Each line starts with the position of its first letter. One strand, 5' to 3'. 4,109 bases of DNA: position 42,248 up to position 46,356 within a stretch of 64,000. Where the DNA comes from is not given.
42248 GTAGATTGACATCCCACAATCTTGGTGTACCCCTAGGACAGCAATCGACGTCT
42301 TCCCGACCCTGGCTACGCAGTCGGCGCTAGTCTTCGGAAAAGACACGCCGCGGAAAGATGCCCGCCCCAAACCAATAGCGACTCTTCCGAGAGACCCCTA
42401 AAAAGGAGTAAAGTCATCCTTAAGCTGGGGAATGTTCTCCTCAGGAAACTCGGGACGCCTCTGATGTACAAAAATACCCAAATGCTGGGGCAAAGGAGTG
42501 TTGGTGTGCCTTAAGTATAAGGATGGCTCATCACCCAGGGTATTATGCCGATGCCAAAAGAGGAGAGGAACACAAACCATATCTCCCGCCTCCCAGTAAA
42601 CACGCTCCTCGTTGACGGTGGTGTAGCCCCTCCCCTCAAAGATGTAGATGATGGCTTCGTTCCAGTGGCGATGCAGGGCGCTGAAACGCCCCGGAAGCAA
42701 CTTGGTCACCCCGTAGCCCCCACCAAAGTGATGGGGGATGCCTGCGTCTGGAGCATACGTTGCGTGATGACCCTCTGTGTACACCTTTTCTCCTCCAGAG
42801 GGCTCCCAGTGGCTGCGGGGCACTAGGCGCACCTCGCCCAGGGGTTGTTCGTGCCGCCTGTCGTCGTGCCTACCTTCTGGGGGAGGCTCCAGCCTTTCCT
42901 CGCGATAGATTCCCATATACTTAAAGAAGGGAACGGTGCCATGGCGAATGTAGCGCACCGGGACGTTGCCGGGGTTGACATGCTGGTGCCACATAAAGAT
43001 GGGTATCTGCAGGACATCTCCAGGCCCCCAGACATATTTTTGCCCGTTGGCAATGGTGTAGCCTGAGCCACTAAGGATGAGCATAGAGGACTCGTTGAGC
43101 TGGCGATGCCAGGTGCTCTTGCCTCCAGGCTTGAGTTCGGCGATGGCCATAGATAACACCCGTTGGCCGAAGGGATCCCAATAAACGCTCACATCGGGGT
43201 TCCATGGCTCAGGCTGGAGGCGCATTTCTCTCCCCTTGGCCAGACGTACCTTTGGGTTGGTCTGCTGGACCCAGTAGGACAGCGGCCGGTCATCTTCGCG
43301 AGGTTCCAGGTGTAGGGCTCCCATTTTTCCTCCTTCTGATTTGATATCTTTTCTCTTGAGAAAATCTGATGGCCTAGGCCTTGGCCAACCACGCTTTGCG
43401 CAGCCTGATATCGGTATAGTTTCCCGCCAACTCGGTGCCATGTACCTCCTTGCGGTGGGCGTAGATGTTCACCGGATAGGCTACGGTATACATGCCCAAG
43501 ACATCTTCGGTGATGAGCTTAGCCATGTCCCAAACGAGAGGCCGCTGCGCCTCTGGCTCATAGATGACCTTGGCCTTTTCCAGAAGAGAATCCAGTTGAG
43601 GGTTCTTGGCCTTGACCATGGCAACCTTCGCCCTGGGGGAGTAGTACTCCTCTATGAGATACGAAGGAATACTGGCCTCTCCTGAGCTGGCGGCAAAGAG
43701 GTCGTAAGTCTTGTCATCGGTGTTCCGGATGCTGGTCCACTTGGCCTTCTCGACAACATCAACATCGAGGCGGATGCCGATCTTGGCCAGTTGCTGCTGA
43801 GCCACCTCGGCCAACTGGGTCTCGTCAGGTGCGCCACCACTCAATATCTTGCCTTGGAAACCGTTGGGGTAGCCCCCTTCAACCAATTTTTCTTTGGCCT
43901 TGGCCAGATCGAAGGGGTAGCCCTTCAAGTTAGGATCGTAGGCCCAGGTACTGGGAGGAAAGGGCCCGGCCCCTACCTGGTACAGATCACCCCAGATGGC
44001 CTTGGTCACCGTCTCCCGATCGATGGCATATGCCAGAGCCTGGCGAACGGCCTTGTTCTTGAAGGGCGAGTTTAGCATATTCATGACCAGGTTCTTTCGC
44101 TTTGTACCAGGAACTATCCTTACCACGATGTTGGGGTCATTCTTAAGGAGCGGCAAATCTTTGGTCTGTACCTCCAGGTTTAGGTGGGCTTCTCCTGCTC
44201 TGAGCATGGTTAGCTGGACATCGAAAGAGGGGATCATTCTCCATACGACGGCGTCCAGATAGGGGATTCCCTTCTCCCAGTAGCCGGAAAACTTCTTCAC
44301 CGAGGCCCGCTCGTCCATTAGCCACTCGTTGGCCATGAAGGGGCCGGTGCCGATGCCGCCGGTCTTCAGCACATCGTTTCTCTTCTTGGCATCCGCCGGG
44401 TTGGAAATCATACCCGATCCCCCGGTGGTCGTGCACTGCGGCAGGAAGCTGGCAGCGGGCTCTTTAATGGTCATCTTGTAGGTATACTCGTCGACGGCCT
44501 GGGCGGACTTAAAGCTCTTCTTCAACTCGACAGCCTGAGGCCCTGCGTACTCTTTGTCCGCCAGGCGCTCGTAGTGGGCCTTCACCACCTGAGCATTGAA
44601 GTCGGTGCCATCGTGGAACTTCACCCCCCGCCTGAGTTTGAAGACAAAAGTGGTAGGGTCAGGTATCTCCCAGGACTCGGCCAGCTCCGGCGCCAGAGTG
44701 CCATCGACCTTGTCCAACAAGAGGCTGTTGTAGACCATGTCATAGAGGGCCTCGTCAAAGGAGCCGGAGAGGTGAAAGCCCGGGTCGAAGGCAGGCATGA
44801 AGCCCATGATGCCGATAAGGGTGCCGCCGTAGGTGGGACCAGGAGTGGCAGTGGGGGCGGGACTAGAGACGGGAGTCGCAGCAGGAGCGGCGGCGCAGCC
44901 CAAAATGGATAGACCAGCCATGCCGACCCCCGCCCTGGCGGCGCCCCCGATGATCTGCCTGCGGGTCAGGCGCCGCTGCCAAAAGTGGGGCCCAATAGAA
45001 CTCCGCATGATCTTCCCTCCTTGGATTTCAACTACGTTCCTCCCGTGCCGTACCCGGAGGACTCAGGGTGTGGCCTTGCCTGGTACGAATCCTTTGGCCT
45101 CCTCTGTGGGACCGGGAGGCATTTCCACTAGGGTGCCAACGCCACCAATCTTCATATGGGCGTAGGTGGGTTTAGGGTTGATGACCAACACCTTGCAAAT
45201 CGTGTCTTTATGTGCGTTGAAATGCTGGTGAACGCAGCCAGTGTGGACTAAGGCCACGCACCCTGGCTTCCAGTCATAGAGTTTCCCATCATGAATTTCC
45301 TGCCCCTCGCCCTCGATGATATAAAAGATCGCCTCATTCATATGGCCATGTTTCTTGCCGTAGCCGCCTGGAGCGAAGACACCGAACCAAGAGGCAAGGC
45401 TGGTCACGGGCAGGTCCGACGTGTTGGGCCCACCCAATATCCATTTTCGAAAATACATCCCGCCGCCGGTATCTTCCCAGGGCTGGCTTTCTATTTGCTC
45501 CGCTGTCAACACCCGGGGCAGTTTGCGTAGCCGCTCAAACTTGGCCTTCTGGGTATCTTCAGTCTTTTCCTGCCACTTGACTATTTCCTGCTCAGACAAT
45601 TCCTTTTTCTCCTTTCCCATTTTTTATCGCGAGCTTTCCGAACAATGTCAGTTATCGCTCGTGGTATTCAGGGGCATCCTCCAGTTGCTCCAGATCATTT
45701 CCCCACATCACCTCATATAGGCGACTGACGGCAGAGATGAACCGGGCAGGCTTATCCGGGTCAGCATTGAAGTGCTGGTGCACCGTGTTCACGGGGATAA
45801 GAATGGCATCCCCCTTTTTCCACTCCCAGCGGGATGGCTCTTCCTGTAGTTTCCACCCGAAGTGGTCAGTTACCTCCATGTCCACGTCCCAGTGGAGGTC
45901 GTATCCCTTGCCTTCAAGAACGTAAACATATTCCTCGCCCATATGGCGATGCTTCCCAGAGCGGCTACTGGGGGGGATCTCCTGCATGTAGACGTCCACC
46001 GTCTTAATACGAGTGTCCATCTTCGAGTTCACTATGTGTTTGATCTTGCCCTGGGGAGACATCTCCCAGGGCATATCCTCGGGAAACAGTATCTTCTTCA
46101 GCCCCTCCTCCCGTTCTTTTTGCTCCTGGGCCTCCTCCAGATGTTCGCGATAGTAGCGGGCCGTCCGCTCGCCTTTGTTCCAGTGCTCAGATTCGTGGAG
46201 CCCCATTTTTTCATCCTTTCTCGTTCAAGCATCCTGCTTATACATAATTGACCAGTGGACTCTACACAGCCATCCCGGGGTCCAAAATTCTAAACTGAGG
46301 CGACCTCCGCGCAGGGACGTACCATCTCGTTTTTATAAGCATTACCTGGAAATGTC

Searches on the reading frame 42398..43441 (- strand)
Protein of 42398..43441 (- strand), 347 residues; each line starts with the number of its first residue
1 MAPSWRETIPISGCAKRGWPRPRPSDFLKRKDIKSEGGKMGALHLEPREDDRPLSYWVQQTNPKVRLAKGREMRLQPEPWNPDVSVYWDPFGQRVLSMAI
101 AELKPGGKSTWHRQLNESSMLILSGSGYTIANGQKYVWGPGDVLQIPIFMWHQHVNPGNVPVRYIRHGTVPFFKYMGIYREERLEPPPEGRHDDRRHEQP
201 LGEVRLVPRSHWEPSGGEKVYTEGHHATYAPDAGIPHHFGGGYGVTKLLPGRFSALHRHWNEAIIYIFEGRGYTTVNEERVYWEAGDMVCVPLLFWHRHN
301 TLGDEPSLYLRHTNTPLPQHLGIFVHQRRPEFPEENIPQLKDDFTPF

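Call 70: search_protein_families(library=pfam, proteins=[window:42398-43441:-], max_evalue=0.001)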
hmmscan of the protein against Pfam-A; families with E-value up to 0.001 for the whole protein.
window:42398-43441:- (347 aa): 3 families
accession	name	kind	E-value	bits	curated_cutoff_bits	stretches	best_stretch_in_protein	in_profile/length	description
PF07883.17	Cupin_2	-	1.1e-23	83.2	27.2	2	100-165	2-67/70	Cupin domain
PF00190.28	Cupin_1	-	1.8e-05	24.8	22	0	250-320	42-120/151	Cupin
PF02311.25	AraC_binding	-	5.2e-05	23.4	21.1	0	250-292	12-54/135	AraC-like ligand binding domain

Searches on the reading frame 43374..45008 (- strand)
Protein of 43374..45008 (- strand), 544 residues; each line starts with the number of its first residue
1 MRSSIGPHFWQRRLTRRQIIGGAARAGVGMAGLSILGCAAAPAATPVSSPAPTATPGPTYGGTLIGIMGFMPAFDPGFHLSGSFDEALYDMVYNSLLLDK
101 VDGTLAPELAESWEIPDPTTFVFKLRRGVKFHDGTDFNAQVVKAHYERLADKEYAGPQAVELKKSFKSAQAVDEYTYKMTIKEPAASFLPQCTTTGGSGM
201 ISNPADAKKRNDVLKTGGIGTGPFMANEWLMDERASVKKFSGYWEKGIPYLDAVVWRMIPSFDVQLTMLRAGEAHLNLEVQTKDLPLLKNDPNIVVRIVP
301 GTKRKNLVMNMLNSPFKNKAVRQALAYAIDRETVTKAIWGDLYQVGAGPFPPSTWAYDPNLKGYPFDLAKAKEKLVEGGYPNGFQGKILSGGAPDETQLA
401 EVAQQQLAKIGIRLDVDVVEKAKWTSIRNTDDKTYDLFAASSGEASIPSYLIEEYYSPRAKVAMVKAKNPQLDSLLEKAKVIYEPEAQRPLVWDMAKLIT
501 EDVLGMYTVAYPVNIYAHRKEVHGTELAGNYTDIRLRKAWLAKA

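Call 70: search_protein_families(library=pfam, proteins=[window:43374-45008:-], max_evalue=0.001)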
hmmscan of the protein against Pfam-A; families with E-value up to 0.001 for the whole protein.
window:43374-45008:- (544 aa): 1 family
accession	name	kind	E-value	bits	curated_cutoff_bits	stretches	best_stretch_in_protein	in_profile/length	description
PF00496.27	SBP_bac_5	-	1e-81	275.4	32.4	1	105-445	2-349/368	Bacterial extracellular solute-binding proteins, family 5 Middle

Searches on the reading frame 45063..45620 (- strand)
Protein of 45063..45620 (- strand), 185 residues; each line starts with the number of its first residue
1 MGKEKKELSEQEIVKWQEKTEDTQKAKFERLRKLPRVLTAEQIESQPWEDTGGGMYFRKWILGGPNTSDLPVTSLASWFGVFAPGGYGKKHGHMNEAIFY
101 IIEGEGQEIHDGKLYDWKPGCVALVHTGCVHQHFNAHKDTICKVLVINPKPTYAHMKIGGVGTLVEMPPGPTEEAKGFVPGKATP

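Call 70: search_protein_families(library=pfam, proteins=[window:45063-45620:-], max_evalue=0.001)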
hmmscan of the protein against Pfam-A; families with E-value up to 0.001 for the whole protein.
window:45063-45620:- (185 aa): 2 families
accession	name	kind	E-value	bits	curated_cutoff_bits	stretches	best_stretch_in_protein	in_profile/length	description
PF07883.17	Cupin_2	-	2.8e-11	43.4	27.2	1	81-147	4-69/70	Cupin domain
PF02311.25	AraC_binding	-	0.00069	19.8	21.1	1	89-132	17-60/135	AraC-like ligand binding domain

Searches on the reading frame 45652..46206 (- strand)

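Call 70: search_protein_families(library=pfam, proteins=[window:45652-46206:-], max_evalue=0.001)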
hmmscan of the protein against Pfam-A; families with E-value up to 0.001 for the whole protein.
window:45652-46206:- (184 aa): 3 families
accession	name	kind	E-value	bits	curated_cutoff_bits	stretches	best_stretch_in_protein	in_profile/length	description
PF07883.17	Cupin_2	-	8.4e-12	45.1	27.2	2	74-101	2-29/70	Cupin domain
PF02041.22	Auxin_BP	-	1.7e-08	34.8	21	1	56-162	29-128/167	Auxin binding protein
PF12973.13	Cupin_7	-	9.4e-05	22.6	27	1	41-103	7-66/105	ChrR Cupin-like domain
